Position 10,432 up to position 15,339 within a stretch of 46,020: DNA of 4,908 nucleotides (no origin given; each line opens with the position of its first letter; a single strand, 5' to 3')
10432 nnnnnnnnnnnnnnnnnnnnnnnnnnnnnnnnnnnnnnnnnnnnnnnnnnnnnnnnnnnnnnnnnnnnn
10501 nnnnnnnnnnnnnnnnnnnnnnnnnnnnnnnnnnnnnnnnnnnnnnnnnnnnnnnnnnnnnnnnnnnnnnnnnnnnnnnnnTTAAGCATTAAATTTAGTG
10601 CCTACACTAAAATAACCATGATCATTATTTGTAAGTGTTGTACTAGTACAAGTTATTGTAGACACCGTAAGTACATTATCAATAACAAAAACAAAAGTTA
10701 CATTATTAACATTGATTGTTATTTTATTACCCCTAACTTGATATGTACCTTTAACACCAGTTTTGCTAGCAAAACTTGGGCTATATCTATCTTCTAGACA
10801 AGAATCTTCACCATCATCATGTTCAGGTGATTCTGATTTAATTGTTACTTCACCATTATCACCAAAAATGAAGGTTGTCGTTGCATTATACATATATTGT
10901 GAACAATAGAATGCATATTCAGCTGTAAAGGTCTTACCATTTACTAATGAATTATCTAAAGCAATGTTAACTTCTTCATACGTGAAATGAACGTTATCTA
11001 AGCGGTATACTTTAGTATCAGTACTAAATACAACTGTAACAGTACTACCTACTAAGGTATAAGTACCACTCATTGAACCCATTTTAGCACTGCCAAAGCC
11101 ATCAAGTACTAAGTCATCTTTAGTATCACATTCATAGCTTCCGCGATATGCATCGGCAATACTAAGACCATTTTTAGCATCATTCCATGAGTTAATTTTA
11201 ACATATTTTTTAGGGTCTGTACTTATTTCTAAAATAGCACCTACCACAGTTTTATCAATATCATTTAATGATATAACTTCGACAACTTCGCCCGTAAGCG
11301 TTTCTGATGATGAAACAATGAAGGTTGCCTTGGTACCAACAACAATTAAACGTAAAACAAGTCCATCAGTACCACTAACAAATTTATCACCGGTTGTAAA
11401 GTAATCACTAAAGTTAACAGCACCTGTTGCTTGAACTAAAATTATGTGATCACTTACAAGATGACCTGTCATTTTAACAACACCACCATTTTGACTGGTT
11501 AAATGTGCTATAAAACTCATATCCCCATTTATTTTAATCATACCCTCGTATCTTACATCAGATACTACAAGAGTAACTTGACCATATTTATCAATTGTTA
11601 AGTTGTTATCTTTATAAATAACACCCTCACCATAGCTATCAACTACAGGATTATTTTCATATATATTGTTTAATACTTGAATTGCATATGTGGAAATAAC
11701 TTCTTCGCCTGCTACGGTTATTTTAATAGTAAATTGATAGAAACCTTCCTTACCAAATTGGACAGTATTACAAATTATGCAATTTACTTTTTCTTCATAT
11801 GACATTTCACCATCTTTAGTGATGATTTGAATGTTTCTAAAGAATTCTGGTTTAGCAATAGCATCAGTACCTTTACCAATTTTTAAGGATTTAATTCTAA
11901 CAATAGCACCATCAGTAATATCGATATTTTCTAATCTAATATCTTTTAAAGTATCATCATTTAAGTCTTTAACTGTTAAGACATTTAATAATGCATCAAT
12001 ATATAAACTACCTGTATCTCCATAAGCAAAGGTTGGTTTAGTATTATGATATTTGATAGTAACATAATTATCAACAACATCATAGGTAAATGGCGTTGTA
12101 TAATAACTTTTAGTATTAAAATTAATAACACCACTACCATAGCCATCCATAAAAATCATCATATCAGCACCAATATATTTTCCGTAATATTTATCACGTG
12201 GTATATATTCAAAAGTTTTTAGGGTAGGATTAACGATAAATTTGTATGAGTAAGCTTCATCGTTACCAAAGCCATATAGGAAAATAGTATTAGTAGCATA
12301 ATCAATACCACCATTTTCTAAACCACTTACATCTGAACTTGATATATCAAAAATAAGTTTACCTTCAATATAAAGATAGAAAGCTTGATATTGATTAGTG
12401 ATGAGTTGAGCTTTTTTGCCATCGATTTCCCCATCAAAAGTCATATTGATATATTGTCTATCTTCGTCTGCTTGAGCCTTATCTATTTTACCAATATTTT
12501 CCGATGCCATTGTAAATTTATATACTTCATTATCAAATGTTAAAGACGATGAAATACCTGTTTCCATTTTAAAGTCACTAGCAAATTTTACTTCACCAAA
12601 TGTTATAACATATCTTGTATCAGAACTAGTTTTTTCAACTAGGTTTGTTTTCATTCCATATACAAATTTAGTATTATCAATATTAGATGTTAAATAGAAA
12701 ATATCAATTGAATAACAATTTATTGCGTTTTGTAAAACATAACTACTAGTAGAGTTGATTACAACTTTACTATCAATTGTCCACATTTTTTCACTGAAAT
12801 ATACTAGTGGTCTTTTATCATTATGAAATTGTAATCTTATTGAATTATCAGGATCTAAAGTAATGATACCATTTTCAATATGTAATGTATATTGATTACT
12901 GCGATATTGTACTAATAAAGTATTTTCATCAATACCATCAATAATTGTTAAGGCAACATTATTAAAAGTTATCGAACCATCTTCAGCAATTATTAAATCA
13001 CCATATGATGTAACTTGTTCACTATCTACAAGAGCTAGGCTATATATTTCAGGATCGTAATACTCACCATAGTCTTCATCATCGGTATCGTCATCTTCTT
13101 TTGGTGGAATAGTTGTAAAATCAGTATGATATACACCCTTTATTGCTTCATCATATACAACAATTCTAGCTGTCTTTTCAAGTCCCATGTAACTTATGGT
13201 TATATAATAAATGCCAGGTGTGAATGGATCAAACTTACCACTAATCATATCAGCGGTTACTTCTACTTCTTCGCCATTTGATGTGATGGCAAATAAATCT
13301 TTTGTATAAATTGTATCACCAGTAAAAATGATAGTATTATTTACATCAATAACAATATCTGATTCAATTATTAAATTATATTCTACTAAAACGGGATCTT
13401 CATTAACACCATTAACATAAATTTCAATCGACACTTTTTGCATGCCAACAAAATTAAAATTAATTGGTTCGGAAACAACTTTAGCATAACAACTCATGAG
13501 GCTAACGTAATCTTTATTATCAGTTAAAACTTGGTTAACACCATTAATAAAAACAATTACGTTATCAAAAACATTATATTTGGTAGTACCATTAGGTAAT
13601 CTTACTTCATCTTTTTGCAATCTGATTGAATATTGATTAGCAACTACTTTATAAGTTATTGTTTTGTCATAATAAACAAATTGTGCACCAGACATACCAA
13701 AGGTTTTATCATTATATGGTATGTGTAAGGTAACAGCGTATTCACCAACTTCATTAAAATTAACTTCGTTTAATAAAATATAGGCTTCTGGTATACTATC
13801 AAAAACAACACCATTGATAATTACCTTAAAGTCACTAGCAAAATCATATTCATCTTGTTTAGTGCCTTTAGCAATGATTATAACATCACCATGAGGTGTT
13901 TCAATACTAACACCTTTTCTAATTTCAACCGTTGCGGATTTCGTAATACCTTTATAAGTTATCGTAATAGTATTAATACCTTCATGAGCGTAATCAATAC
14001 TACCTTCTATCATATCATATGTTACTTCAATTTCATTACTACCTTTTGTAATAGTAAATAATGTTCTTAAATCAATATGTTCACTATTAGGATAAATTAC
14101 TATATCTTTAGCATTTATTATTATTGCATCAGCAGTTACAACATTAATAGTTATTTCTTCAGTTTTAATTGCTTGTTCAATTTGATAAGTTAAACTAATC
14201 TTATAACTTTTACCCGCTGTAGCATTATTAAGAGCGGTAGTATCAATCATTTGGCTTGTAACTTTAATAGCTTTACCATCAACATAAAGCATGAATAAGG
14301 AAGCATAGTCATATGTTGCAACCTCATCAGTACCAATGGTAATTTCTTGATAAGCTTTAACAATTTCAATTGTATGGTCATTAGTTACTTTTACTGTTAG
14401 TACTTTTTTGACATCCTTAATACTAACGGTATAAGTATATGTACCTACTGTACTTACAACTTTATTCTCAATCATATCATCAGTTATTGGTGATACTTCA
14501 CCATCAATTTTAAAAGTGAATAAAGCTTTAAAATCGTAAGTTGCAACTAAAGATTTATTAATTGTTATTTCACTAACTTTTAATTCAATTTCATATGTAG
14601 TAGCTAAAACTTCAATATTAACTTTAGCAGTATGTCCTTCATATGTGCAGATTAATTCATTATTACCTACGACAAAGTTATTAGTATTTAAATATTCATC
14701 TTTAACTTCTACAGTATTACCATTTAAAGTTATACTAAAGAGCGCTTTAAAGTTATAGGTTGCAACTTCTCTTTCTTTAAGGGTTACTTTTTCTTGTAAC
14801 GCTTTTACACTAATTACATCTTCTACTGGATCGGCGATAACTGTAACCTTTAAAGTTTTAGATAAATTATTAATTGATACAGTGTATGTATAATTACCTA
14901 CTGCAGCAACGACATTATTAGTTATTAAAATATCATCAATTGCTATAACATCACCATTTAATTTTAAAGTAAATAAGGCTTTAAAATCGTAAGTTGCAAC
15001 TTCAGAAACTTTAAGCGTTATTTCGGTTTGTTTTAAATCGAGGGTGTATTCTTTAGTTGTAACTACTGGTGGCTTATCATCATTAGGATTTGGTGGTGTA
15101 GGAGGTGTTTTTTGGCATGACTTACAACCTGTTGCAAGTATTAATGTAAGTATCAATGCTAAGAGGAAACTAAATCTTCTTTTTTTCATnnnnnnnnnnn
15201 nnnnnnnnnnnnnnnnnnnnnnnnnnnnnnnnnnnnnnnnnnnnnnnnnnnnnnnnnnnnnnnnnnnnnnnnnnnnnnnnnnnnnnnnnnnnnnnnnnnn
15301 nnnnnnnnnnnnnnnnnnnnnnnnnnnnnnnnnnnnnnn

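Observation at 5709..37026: ~31-kb, 14-ORF single-strand operon joining a giant anchored subtilase, an Opp importer and seven modular lipoproteins: candidate protein capture, degradation and import locus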

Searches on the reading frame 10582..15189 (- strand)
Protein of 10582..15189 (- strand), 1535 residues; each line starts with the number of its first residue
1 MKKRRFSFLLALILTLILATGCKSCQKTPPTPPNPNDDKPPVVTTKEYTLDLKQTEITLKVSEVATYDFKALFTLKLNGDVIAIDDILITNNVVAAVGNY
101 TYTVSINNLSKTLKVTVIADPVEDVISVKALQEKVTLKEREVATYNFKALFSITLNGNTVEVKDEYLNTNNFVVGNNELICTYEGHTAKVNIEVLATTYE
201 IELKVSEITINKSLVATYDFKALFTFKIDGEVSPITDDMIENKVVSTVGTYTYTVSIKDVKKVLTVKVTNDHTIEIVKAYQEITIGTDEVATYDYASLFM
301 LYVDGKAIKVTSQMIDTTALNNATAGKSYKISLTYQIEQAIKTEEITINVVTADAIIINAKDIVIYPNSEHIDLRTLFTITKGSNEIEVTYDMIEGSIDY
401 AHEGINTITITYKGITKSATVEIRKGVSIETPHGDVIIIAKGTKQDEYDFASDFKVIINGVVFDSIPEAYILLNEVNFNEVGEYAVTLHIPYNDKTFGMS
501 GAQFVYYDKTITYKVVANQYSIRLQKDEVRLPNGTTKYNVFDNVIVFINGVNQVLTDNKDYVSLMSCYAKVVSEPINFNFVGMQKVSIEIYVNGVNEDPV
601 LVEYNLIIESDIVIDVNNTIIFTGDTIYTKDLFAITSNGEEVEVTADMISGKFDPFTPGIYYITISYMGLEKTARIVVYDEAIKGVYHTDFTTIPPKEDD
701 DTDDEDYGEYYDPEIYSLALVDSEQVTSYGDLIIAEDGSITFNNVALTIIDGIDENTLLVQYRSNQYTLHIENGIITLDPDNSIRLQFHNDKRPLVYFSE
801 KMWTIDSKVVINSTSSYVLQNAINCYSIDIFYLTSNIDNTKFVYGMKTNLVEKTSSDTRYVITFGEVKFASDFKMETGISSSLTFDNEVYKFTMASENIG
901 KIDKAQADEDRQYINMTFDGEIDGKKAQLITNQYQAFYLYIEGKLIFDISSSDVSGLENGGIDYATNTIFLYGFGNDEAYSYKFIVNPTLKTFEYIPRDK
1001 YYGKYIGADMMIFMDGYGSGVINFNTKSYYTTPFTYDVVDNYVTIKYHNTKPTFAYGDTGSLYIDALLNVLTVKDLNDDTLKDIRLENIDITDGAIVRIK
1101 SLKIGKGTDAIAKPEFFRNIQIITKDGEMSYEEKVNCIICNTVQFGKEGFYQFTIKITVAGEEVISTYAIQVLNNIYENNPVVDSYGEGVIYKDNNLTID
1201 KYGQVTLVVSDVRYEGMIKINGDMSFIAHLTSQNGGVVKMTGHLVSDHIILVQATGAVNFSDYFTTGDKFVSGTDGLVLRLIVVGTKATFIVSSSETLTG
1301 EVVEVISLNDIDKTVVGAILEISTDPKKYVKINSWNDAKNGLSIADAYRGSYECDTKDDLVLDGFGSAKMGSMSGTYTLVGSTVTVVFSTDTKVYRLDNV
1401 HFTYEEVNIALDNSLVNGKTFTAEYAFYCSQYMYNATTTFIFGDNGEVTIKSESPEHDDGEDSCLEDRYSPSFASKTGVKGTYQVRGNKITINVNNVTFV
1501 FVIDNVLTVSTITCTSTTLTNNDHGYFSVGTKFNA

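Call 8: search_protein_families(library=pfam, proteins=[window:10582-15189:-], max_evalue=0.01)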
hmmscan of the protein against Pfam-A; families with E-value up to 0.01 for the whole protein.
window:10582-15189:- (1535 aa): 1 family
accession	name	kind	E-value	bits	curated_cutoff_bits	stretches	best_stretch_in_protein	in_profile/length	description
PF07523.18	Big_3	-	9.9e-11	42.2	21.2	1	616-678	3-68/68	Bacterial Ig-like domain (group 3)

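Call 26: search_protein_families(library=ncbifam, proteins=[window:10582-15189:-], max_evalue=0.01)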
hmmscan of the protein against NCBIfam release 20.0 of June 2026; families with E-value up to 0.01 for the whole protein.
window:10582-15189:- (1535 aa): 0 families

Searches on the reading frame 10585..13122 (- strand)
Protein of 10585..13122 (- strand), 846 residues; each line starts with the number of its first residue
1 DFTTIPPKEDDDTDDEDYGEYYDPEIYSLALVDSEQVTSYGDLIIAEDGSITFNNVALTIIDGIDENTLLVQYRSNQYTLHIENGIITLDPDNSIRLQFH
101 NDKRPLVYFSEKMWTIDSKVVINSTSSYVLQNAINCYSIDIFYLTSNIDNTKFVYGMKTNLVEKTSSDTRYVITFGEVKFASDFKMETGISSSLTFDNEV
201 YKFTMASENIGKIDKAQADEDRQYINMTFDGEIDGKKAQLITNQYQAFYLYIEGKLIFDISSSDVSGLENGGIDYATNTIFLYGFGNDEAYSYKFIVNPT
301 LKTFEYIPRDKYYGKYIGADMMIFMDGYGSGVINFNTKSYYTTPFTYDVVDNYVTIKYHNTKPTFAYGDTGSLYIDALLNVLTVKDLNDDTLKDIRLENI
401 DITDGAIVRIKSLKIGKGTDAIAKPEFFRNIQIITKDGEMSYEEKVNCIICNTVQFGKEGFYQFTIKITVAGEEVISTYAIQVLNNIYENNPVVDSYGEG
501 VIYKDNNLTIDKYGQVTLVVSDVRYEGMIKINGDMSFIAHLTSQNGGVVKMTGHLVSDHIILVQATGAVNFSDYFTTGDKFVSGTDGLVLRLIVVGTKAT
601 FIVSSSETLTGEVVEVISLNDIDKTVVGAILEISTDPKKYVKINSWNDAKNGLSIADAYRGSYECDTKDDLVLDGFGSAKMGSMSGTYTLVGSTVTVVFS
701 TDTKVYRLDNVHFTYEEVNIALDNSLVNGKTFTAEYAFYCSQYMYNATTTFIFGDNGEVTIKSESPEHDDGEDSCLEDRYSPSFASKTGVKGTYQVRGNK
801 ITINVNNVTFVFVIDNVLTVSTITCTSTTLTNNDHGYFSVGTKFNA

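Call 45: find_homologous_proteins(query=window:10585-13122:-, max_evalue=0.00001)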
Query window:10585-13122:- (846 aa): 87 proteins with E <= 0.00001 among 8000 candidates.
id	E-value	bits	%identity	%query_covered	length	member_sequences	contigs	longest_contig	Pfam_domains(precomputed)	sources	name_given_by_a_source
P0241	1.9e-230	785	47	100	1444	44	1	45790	-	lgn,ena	-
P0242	1.5e-228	779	47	100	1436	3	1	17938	-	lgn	-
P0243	3.1e-220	752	46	100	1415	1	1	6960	PF07523.19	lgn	-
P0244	1.5e-216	739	46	98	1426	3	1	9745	PF07523.19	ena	-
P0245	9.9e-212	724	45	95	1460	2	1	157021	PF07523.19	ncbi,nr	ncbi:MAG: hypothetical protein IJX91_04760 [Clostridia bacterium]|nr:hypothetical protein [Clostridi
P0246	5.3e-211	721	46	95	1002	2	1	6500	-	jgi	jgi:hypothetical protein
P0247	8.0e-211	721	45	95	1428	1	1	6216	-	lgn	-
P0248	8.7e-211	720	45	96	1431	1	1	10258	-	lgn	-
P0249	1.1e-210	720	45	100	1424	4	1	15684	-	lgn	-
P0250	6.4e-210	718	44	98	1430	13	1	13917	PF07523.19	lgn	-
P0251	1.5e-209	716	45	96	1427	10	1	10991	PF07523.19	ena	-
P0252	1.0e-208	714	42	98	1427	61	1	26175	PF07523.19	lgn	-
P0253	1.2e-208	713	44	99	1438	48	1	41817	PF07523.19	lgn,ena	-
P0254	6.1e-208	711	44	100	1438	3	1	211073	PF07523.19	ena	-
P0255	1.2e-206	707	44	99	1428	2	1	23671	PF07523.19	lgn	-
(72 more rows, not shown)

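Call 61: predict_structure(alignment_id=A2)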
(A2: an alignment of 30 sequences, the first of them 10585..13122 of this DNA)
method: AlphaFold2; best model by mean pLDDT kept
length: 846 residues; sequences in the alignment: 30
mean_pLDDT: 87.5   pTM: 0.53
mean pLDDT of the five models: 87.5, 86.7, 86.6, 86.4, 86.1
residues with pLDDT >= 90: 491; 70-90: 294; 50-70: 31; < 50: 30
segments of 3 or more residues with pLDDT < 50: 10-36
pLDDT, mean of each block of 10 residues (from residue 1): 53 37 35 48 84 87 83 88 88 74 86 89 84 80 91 89 70 87 85 83 87 65 85 95 90 93 80 88 86 94 95 92 94 86 91 90 75 93 89 90 91 89 91 93 92 92 93 90 92 94 95 94 92 95 90 95 96 96 94 94 94 93 93 92 94 92 91 92 90 88 89 91 93 93 91 95 92 84 94 94 96 90 94 90 95
secondary structure, 60 per line:
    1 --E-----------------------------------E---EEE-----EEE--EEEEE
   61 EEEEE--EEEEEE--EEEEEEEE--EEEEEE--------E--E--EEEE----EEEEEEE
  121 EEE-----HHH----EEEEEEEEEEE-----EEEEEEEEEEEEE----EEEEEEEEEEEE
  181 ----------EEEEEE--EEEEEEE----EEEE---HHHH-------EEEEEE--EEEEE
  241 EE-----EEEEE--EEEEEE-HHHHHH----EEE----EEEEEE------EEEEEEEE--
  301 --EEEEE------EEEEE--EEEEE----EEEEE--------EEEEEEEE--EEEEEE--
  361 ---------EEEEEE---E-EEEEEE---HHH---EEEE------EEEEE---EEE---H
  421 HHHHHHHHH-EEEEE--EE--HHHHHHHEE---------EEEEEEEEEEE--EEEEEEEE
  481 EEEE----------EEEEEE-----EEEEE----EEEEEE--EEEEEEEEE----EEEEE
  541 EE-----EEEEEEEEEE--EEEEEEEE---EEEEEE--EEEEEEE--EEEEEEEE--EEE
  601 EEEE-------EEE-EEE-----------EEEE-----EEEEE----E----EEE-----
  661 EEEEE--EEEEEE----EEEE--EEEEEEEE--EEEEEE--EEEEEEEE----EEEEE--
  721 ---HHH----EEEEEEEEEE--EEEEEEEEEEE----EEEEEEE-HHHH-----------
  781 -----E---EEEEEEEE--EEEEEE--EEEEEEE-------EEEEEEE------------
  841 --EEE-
elements in order (helices of 4 or more, strands of 3 or more residues): E43-45 E51-53 E56-65 E68-73 E76-83 E86-91 E106-109 E114-123 E136-146 E152-164 E169-180 E191-196 E199-205 E210-213 H217-220 E228-233 E236-242 E248-252 E255-260 H262-267 E272-274 E279-284 E291-298 E303-307 E314-318 E321-325 E330-334 E343-350 E353-358 E370-375 E381-386 E396-399 E406-410 E414-416 H420-429 E431-435 H442-448 E460-470 E473-484 E495-500 E506-510 E515-520 E523-531 E536-542 E548-557 E560-567 E571-576 E579-585 E588-595 E598-604 E612-614 E616-618 E630-633 E639-643 E653-655 E661-665 E668-673 E678-681 E684-691 E694-699 E702-709 E714-718 E731-740 E743-753 E758-764 H766-769 E790-797 E800-805 E808-814 E822-828 E843-845
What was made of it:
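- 10582..15189 (-): 1,535-aa lipoprotein: several tandem Big_3-type Ig-like repeats (aa about 22-680) followed by an 850-aa all-beta C-terminal region of unknown fold. AF2 model pLDDT 87.5 (call 61).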

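Call 64: fold_search(model_id=the predicted structure, library=pdb)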
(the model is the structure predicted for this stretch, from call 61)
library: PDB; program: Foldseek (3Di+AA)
matches with E <= 10: 560; with E <= 0.001: 11
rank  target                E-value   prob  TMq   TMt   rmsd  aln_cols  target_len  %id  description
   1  8f5p_E                5.7e-06  0.89  0.10  0.09  34.3       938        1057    8  Structure of Leishmania tarentolae IFT-A (state 2) (released 2022-12-21)
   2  8f5o_E                1.4e-05  0.80  0.09  0.08  34.4       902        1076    7  Structure of Leishmania tarentolae IFT-A (state 1) (released 2022-12-21)
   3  7dco_3                1.8e-05  0.60  0.09  0.08  32.0      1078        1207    7  Cryo-EM structure of the activated spliceosome (Bact complex) at an atomic resolution of 2.5 angstrom (released 2021-03-17)
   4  9e2g_2B               2.1e-05  0.82  0.09  0.11  27.0       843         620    9  Cryo-EM structure of 48 nm repeat of microtubule doublet from T. brucei flagellum (released 2025-03-12)
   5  7ban_A                3.7e-05  0.66  0.09  0.05  34.9       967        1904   11  human Teneurin4 Mut C2 (released 2022-01-12)
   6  7d4i_B2               9.7e-05  0.51  0.08  0.08  29.9       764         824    9  Cryo-EM structure of 90S small ribosomal precursors complex with the DEAH-box RNA helicase Dhr1 (State F) (released 2021-10-06)
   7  8fia_A                9.7e-05  0.35  0.08  0.05  38.6       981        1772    8  The structure of fly Teneurin self assembly (released 2023-05-03)
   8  6bn9_A                1.2e-04  0.51  0.08  0.09  27.9       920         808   10  Crystal structure of DDB1-CRBN-BRD4(BD1) complex bound to dBET70 PROTAC (released 2018-05-30)
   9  6sj7_B                1.5e-04  0.54  0.09  0.09  28.3       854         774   10  Structure of the human DDB1-DDA1-DCAF15 E3 ubiquitin ligase bound to RBM39 and Indisulam (released 2019-12-18)
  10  6uro_A                2.2e-04  0.47  0.10  0.08  34.7      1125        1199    8  Cryo-EM structure of human CPSF160-WDR33-CPSF30-PAS RNA-CstF77 complex (released 2019-11-27)
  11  7pq5                  6.7e-04  0.16  0.07  0.06  35.9      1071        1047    8  Photorhabdus laumondii T6SS-associated Rhs protein carrying the Tre23 toxin domain (released 2021-12-01)
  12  6p2k_A                1.4e-03  0.21  0.09  0.09  27.2      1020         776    8  Crystal structure of AFV00434, an ancestral GH74 enzyme (released 2019-07-31)
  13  6u42_5L               1.4e-03  0.35  0.09  0.11  27.1       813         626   11  Natively decorated ciliary doublet microtubule (released 2019-11-13)
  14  8qja_A                2.0e-03  0.12  0.07  0.06  36.1      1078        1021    9  T6SS-linked Rhs repeat protein - Advenella mimigardefordensis VgrG-Rhs core (released 2024-09-25)
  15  7px8_A                2.2e-03  0.23  0.07  0.08  27.6       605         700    8  CryoEM structure of mammalian acylaminoacyl-peptidase (released 2022-05-25)
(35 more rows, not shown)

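Call 79: search_solved_structures(query=A2, max_evalue=1)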
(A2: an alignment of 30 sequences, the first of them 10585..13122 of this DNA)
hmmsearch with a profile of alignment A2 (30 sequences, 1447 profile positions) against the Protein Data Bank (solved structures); distinct sequences matched with E-value up to 1: 0.
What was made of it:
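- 10582..15189 (-): No PDB sequence hit (call 79).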
